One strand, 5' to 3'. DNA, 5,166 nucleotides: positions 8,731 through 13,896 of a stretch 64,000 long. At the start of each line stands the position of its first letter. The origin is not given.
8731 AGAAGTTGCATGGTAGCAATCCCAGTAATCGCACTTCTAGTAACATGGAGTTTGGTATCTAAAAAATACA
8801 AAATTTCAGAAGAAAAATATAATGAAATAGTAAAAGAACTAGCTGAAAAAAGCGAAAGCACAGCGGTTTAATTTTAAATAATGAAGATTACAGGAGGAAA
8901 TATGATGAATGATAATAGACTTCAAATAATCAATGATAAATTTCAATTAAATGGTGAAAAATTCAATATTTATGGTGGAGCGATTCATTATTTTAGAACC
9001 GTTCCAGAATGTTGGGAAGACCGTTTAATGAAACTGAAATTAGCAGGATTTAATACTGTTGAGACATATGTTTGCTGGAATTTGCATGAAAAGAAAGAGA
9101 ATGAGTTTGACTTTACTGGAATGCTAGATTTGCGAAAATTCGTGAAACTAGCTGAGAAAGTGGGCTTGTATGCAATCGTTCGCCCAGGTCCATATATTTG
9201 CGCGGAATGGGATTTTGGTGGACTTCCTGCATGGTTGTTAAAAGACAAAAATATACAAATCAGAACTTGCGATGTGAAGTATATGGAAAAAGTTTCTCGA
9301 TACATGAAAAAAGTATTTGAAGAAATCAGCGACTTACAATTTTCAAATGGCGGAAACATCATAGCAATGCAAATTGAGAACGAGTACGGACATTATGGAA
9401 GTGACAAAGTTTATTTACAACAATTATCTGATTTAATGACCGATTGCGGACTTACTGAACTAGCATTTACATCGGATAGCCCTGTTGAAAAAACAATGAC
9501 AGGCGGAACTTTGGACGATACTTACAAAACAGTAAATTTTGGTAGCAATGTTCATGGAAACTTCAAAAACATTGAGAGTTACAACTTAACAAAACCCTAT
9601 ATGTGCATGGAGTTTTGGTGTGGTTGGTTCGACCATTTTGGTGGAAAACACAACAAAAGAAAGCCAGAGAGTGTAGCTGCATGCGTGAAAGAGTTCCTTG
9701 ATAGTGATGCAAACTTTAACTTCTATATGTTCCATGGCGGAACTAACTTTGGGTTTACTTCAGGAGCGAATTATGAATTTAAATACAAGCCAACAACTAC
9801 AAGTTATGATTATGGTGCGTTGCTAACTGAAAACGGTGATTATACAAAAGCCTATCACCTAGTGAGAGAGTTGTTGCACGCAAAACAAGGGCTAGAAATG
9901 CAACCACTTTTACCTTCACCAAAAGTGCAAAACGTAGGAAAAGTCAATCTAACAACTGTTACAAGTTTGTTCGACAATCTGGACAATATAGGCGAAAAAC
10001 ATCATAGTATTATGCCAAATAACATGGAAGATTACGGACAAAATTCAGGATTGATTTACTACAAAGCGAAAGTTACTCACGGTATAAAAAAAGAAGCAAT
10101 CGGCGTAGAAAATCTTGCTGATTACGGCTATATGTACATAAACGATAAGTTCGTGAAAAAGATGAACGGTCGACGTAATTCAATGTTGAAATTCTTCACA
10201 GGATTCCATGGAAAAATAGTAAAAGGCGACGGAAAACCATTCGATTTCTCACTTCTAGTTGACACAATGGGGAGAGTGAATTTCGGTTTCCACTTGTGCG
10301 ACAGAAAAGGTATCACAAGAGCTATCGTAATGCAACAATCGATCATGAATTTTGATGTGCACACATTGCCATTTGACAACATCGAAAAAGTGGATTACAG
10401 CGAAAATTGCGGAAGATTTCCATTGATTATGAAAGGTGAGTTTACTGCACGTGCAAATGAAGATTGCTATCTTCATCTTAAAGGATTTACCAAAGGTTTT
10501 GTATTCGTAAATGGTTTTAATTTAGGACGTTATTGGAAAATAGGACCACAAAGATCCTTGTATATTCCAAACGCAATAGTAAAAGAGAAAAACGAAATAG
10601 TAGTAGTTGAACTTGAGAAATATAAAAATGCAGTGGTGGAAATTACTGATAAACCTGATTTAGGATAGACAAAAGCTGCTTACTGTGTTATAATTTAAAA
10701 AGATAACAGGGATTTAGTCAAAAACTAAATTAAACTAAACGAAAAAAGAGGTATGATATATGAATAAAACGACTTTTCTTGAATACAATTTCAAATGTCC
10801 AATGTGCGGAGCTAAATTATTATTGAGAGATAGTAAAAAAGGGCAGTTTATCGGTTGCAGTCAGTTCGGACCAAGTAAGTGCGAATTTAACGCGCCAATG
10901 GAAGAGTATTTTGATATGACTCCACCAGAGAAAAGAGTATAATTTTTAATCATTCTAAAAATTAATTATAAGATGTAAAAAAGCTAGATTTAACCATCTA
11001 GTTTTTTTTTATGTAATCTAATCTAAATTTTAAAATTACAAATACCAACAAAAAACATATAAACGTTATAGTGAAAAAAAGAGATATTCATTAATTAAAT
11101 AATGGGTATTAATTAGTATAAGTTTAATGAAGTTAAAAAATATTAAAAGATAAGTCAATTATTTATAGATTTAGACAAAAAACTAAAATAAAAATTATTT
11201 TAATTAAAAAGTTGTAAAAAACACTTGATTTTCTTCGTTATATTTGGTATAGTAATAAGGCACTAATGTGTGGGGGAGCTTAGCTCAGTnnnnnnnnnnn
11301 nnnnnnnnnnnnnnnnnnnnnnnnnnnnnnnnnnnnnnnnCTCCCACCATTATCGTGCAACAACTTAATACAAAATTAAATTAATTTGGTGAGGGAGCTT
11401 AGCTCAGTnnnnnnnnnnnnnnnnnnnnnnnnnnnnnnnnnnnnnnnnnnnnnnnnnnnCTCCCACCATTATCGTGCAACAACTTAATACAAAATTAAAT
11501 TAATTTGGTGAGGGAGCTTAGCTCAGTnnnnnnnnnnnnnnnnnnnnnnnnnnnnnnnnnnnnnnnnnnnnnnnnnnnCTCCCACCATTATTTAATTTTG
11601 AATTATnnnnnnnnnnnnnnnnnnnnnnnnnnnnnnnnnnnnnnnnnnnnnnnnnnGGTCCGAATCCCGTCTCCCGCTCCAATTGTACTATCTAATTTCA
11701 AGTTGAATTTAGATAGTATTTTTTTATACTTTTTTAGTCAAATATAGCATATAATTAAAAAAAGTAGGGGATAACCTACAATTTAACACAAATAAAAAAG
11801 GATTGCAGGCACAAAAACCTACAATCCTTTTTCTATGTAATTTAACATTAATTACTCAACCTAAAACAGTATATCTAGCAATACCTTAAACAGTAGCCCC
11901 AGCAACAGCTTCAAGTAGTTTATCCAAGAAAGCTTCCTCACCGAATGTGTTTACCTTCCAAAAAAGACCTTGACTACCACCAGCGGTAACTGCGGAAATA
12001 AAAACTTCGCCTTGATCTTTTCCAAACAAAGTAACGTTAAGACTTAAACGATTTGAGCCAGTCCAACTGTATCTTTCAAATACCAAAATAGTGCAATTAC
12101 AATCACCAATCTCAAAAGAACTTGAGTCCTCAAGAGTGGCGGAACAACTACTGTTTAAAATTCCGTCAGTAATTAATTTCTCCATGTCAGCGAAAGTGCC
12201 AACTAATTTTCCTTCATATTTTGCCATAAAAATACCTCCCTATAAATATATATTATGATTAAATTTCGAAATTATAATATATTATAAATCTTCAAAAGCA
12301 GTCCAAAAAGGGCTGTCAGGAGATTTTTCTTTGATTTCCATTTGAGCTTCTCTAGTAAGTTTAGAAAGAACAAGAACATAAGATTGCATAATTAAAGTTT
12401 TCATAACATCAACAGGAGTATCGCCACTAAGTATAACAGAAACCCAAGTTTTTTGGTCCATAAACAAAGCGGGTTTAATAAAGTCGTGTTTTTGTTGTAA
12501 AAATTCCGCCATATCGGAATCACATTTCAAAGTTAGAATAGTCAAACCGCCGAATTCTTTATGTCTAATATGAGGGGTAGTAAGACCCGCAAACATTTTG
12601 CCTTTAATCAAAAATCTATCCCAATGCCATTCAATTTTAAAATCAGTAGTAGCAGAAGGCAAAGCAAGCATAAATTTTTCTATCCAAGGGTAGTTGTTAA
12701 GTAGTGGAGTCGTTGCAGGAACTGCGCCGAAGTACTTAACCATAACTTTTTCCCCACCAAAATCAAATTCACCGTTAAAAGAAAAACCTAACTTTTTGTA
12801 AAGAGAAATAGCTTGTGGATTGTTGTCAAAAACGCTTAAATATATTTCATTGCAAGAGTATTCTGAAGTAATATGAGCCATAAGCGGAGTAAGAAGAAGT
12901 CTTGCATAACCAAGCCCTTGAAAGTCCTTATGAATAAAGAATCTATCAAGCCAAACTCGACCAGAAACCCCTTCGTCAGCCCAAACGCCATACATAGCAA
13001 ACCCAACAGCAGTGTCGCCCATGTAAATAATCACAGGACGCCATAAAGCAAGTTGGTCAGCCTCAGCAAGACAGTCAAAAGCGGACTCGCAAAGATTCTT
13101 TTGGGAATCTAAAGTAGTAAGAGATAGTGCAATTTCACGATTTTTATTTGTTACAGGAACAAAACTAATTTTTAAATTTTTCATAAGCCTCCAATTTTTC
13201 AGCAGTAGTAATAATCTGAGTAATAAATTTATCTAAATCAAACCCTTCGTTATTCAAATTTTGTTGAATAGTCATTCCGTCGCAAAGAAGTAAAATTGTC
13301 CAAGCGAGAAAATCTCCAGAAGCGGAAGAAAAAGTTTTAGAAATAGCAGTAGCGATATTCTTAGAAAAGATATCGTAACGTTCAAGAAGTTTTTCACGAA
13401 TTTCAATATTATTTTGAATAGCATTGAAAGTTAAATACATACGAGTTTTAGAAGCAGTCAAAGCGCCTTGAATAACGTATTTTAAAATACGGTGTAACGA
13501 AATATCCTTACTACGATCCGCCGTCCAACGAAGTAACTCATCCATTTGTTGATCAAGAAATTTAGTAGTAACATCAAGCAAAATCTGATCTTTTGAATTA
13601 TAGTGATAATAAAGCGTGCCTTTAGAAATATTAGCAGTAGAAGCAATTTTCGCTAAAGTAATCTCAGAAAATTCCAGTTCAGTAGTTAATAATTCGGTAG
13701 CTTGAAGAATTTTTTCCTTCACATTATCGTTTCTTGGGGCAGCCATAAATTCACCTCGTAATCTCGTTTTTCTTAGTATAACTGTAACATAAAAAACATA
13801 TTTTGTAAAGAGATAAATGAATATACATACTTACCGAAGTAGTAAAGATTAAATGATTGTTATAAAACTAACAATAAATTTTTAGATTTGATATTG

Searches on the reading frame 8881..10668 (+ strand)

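Call 126: search_protein_families(library=pfam, proteins=[window:8881-10668:+], max_evalue=0.00001)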
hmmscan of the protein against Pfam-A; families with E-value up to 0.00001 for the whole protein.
window:8881-10668:+ (595 aa): 5 families
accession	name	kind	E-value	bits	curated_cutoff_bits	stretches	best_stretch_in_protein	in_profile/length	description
PF01301.25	Glyco_hydro_35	-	1.4e-116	390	27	1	21-333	2-317/319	Glycosyl hydrolases family 35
PF21467.3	BetaGal_gal-bd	-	1.8e-19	70.1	27.3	1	514-570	1-60/62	Beta-galactosidase, galactose-binding domain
PF21317.3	BetaGal_ABD_1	-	3e-14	53.4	27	1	379-490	1-106/113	Beta-galactosidase, first all-beta domain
PF02449.21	Glyco_hydro_42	-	1.9e-08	34.5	21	1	43-178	10-146/376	Beta-galactosidase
PF00150.24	Cellulase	-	6e-06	26.4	23.5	1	24-174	4-135/272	Cellulase (glycosyl hydrolase family 5)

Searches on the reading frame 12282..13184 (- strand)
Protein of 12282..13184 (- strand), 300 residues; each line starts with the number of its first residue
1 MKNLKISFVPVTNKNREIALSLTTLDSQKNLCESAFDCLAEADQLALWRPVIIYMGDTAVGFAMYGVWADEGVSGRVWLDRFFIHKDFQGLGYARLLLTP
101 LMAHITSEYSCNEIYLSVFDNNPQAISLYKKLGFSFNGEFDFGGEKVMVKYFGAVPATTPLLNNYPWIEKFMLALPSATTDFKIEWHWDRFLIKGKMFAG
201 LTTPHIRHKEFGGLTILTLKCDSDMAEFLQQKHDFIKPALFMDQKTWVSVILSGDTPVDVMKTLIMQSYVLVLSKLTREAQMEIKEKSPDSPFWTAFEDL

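Call 126: search_protein_families(library=pfam, proteins=[window:12282-13184:-], max_evalue=0.00001)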
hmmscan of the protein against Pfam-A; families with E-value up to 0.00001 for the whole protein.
window:12282-13184:- (300 aa): 6 families
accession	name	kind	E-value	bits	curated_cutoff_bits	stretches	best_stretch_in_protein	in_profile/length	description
PF04237.18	YjbR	-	5.1e-16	59.5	30.1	1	173-270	1-87/88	YjbR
PF00583.31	Acetyltransf_1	-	8.3e-15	55.5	20.7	1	49-134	34-116/116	Acetyltransferase (GNAT) family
PF13508.13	Acetyltransf_7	-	2e-10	41.3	27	1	52-135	7-83/84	Acetyltransferase (GNAT) domain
PF13420.13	Acetyltransf_4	-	7.6e-07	29.7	24.3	1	48-140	49-140/155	Acetyltransferase (GNAT) domain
PF13673.13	Acetyltransf_10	-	1.3e-06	28.9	23.6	1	54-136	37-109/128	Acetyltransferase (GNAT) domain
PF08445.16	FR47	-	9e-06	26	22.1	0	84-135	29-78/86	FR47-like protein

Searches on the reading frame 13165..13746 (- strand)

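Call 126: search_protein_families(library=pfam, proteins=[window:13165-13746:-], max_evalue=0.00001)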
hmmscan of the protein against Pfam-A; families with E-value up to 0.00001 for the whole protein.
window:13165-13746:- (193 aa): 1 family
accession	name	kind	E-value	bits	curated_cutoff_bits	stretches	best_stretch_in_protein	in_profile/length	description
PF00440.29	TetR_N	-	7.4e-09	35.7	24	1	13-58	1-46/47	Bacterial regulatory proteins, tetR family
